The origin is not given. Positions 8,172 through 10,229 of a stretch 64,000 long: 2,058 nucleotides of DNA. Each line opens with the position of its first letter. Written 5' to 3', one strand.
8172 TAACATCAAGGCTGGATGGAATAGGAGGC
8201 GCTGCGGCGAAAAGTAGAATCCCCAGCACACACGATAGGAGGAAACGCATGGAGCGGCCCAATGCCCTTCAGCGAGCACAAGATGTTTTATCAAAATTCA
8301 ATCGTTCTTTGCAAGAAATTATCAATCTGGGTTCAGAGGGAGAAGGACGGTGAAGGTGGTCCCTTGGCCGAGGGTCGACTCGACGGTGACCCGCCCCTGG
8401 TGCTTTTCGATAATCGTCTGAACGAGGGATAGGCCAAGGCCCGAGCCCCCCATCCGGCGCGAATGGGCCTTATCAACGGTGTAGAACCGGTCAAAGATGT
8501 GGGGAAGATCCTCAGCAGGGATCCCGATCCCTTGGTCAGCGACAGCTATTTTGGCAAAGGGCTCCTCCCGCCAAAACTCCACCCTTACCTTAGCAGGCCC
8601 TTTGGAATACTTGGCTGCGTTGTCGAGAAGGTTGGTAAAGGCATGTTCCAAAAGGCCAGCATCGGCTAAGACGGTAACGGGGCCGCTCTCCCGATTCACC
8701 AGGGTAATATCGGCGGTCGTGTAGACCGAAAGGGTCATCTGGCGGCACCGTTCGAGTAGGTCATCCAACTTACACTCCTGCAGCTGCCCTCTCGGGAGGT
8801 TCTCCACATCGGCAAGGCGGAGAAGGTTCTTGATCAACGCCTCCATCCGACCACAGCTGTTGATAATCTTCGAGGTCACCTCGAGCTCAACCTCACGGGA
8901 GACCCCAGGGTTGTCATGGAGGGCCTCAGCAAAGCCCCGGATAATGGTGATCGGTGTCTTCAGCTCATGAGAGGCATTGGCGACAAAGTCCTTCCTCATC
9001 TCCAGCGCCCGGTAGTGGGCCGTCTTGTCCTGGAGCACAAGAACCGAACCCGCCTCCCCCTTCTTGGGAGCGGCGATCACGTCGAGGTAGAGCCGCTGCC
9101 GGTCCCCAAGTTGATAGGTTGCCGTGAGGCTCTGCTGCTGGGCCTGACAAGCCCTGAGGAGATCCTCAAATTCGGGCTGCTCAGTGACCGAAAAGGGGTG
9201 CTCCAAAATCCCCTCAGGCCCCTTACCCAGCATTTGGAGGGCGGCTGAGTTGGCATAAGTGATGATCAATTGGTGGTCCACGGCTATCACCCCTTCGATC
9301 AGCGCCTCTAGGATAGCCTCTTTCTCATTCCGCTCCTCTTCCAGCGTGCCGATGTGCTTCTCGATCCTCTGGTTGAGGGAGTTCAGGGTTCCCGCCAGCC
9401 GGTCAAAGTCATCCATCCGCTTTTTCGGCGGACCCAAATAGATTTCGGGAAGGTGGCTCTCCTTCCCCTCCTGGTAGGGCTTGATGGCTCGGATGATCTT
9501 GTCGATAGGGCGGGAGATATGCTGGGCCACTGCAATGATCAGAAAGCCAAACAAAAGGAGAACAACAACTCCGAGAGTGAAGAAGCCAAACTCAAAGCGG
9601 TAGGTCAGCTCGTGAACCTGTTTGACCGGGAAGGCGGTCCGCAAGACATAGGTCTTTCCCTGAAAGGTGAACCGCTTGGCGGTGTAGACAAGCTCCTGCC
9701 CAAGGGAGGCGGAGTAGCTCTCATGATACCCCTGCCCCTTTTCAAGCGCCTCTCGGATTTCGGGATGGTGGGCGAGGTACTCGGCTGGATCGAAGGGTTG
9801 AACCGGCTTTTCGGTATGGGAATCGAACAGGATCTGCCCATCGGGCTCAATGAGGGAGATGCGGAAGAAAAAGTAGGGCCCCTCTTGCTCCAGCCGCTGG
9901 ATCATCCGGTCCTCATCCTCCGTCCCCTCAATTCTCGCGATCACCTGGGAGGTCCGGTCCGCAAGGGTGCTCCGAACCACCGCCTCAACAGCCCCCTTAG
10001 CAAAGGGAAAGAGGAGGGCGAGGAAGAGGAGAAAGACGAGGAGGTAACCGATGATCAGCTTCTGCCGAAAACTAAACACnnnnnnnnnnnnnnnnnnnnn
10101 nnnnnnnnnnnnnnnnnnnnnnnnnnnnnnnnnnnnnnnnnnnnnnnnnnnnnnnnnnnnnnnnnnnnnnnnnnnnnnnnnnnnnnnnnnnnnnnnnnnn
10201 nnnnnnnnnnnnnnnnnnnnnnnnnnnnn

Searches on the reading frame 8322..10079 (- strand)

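Call 5: search_protein_families(library=pfam, proteins=[window:8322-10079:-], max_evalue=0.01)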
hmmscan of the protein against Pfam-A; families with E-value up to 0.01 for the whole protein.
window:8322-10079:- (585 aa): 9 families
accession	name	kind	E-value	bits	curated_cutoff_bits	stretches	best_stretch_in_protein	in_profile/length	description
PF02518.31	HATPase_c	-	2.4e-30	105.7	26.4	1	473-583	2-110/111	Histidine kinase-, DNA gyrase B-, and HSP90-like ATPase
PF00512.31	HisKA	-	1.5e-15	57.4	26.9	1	361-427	1-65/66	His Kinase A (phospho-acceptor) domain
PF00989.32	PAS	-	3.9e-10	40.2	22.6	1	252-320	2-74/113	PAS fold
PF13188.13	PAS_8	-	1.2e-05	25.4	21.8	1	254-306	4-52/65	PAS domain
PF08448.16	PAS_4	-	2.6e-05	24.8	23.1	1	257-349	1-102/110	PAS fold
PF13426.13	PAS_9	-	0.00019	22.1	27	1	263-351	3-100/103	PAS domain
PF14501.12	HATPase_c_5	-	0.0018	18.6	22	1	479-568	8-90/102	GHKL domain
PF13589.12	HATPase_c_3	-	0.002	18.6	25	1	478-555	4-82/137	Histidine kinase-, DNA gyrase B-, and HSP90-like ATPase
PF13581.12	HATPase_c_2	-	0.009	16.5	27.4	0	485-561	40-113/127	Histidine kinase-like ATPase domain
